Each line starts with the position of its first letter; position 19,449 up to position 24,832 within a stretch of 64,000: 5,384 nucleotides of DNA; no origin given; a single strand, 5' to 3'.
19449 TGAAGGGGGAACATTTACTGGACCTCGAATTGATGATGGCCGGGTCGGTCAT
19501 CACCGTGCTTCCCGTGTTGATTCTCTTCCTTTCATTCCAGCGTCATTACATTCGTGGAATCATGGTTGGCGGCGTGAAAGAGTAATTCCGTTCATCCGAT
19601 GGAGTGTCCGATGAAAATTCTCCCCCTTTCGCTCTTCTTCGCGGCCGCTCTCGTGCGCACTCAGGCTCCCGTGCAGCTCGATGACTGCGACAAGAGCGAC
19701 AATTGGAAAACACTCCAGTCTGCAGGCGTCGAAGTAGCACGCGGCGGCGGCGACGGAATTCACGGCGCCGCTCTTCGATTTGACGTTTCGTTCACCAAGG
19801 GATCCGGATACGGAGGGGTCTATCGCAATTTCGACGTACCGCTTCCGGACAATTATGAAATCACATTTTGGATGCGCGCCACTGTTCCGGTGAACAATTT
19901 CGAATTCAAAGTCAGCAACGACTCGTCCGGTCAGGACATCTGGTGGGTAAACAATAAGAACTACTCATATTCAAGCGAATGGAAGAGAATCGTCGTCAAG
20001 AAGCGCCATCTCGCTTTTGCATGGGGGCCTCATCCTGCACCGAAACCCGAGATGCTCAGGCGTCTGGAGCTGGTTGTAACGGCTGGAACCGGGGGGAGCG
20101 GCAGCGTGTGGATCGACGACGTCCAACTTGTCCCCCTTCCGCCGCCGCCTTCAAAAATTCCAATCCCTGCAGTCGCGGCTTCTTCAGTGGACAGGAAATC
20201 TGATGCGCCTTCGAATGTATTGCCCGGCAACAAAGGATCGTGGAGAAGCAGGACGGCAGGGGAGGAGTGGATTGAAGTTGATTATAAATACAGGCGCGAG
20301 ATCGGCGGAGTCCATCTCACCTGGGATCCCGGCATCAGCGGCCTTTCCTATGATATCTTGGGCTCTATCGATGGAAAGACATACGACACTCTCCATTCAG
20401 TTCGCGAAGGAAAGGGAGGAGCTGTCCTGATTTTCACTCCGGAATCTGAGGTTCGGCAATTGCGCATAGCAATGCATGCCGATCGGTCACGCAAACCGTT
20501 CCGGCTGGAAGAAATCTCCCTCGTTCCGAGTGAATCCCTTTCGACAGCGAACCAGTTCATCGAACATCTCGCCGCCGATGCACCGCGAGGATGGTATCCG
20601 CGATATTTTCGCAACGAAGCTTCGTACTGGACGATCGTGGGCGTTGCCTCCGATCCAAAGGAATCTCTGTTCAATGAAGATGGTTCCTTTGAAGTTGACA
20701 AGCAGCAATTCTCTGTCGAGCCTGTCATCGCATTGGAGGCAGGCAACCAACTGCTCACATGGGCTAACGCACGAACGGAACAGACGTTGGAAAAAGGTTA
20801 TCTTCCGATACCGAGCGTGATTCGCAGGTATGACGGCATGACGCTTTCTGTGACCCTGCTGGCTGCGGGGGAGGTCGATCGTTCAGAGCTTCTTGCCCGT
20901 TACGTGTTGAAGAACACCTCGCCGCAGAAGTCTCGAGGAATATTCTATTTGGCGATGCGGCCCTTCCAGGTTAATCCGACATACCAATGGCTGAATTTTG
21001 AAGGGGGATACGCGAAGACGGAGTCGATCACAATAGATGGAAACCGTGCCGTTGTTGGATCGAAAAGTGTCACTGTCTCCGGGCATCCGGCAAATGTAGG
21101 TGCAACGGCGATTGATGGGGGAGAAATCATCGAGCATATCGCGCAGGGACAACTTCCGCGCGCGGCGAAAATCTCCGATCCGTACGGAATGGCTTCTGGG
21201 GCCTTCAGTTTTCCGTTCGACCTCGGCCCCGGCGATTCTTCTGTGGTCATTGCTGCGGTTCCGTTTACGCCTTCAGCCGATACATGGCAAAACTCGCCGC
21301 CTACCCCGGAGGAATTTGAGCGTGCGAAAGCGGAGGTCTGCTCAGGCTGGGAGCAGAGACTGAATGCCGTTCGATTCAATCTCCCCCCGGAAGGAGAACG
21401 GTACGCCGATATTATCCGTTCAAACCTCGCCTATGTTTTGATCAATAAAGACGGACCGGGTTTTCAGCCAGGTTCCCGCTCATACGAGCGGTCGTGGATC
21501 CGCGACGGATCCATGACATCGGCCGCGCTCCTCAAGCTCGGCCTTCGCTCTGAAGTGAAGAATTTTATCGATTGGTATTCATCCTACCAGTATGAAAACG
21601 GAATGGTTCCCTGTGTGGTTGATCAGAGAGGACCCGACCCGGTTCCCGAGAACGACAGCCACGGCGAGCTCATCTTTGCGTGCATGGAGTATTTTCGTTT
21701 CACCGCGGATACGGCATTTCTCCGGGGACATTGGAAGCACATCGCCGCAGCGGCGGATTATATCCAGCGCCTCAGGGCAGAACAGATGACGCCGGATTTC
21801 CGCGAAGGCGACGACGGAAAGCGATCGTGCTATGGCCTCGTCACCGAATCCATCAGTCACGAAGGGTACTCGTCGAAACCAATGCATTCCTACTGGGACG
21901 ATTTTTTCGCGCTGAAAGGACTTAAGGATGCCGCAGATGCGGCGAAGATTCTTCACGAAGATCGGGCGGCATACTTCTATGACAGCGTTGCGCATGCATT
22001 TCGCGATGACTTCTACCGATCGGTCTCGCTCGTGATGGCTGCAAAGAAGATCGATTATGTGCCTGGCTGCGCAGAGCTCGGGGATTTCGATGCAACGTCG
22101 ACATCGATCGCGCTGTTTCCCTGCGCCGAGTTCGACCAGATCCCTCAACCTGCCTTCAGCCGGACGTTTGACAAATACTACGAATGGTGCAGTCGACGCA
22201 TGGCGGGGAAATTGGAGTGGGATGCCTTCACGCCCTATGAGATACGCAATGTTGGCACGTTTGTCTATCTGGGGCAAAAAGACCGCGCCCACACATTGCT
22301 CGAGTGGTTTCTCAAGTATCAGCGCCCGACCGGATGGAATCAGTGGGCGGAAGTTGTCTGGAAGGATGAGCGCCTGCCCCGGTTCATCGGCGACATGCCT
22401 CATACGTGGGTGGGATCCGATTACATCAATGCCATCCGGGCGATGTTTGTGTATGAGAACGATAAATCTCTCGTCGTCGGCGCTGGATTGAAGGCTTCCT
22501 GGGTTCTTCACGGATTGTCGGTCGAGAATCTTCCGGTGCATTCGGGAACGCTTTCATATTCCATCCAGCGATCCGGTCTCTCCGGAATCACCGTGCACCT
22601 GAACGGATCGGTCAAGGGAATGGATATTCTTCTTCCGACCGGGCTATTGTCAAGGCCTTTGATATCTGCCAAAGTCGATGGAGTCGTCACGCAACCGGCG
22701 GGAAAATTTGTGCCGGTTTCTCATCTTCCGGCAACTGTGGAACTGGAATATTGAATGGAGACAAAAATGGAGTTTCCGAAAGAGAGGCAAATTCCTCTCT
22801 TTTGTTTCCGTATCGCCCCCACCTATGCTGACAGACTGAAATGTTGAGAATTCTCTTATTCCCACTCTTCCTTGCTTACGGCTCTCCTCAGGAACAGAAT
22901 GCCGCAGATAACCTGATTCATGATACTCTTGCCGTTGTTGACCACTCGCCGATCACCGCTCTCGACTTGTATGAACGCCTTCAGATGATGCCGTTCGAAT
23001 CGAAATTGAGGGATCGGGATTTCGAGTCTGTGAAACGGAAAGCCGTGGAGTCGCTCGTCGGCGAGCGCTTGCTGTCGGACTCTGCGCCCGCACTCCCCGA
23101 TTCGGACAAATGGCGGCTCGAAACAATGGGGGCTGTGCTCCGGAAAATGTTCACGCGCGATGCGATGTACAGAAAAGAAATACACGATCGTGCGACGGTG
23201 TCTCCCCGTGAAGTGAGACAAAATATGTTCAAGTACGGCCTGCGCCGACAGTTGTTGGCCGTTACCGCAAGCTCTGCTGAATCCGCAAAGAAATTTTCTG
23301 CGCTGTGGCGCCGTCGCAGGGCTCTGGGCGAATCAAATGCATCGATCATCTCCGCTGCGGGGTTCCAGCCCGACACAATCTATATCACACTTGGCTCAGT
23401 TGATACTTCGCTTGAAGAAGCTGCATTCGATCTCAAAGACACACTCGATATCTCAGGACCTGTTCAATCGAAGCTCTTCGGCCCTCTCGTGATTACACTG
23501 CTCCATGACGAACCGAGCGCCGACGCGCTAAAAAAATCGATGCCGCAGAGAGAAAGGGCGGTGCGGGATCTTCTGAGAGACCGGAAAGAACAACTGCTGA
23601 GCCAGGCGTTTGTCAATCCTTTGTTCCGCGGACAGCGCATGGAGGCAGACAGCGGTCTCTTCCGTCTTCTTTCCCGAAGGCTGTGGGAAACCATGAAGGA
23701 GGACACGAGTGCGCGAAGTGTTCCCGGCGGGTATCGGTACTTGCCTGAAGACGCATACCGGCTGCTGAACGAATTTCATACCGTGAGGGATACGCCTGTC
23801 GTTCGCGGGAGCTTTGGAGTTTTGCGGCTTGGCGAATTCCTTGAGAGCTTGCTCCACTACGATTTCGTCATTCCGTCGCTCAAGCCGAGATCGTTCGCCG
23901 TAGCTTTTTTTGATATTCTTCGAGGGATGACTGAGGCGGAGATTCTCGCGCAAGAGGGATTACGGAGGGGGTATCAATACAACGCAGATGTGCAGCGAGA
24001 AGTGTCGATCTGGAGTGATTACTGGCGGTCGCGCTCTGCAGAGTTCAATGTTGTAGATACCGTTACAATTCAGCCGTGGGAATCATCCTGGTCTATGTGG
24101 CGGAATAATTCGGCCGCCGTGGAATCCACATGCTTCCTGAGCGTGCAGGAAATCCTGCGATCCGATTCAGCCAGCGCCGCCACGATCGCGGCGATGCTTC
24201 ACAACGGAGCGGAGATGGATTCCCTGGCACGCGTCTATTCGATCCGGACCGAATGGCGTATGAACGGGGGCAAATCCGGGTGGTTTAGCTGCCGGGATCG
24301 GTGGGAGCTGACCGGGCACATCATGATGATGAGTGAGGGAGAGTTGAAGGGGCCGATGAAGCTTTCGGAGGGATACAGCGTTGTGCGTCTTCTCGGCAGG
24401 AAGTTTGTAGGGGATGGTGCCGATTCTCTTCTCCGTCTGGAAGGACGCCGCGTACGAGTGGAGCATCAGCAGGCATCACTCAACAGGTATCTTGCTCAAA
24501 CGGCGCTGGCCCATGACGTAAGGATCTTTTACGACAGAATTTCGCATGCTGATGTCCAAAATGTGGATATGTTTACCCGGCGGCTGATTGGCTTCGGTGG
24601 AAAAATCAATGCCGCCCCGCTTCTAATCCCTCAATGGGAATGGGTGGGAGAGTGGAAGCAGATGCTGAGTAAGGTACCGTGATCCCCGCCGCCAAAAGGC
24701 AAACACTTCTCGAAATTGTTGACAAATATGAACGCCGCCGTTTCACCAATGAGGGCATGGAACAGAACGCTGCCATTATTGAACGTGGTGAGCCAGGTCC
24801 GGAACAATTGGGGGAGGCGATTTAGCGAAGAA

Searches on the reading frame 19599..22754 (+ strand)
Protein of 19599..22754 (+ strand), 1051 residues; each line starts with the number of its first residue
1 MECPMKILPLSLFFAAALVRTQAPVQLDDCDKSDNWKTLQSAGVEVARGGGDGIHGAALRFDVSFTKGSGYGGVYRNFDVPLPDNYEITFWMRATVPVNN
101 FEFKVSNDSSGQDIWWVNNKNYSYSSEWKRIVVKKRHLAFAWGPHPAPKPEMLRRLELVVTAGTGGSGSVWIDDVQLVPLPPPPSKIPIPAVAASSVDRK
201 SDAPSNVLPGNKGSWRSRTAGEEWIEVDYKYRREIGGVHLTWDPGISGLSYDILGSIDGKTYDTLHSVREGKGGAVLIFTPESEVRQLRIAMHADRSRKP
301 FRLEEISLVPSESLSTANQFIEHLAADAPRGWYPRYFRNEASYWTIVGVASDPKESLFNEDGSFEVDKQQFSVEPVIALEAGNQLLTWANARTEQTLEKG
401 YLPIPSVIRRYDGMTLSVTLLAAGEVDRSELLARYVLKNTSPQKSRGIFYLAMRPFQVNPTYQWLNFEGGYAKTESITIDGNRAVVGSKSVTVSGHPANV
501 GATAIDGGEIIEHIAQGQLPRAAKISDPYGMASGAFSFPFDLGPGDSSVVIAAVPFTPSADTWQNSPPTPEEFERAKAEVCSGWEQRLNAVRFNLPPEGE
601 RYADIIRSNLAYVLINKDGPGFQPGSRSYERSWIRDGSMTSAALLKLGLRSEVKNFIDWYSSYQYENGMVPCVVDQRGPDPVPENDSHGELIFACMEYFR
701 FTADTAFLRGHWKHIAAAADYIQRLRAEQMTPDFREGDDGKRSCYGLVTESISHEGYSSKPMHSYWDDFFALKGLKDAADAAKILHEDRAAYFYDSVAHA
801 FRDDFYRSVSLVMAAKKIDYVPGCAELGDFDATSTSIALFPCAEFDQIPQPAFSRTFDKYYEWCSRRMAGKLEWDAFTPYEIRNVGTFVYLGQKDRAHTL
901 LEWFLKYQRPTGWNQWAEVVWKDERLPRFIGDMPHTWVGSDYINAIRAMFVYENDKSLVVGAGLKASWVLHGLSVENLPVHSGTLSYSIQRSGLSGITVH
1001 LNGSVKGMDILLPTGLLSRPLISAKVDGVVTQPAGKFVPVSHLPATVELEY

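Call 91: search_protein_families(library=pfam, proteins=[window:19599-22754:+], max_evalue=0.00001)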
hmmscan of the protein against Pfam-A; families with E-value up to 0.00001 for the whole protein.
window:19599-22754:+ (1051 aa): 2 families
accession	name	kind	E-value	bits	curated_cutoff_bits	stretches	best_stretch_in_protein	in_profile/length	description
PF00754.31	F5_F8_type_C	-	1.9e-07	31.7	28.2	1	192-294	2-114/127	F5/8 type C domain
PF17389.8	Bac_rhamnosid6H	-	7.2e-06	25.9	24.5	0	642-805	54-209/339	Bacterial alpha-L-rhamnosidase 6 hairpin glycosidase domain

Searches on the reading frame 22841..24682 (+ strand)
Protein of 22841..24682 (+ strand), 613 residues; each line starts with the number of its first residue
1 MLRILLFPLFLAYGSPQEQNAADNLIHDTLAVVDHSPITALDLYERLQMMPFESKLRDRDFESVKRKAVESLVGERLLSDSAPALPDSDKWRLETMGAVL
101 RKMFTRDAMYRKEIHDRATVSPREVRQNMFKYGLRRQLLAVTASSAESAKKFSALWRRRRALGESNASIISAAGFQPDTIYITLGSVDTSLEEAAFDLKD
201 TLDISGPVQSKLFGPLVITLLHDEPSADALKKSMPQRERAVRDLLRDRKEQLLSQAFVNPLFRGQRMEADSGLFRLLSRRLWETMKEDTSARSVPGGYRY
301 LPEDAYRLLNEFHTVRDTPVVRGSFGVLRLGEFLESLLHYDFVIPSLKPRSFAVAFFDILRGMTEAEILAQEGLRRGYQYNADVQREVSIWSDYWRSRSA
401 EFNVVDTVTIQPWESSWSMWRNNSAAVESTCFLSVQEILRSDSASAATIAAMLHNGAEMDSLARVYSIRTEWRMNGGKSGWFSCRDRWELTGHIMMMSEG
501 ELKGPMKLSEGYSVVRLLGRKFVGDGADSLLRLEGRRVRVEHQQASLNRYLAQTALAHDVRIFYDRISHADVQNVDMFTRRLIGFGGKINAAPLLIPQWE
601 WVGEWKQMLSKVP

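Call 91: search_protein_families(library=pfam, proteins=[window:22841-24682:+], max_evalue=0.00001)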
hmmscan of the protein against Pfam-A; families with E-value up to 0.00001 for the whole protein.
window:22841-24682:+ (613 aa): 1 family
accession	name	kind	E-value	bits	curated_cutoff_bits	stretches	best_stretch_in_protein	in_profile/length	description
PF00639.27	Rotamase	-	2e-07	32.3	21.7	0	444-517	20-95/97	PPIC-type PPIASE domain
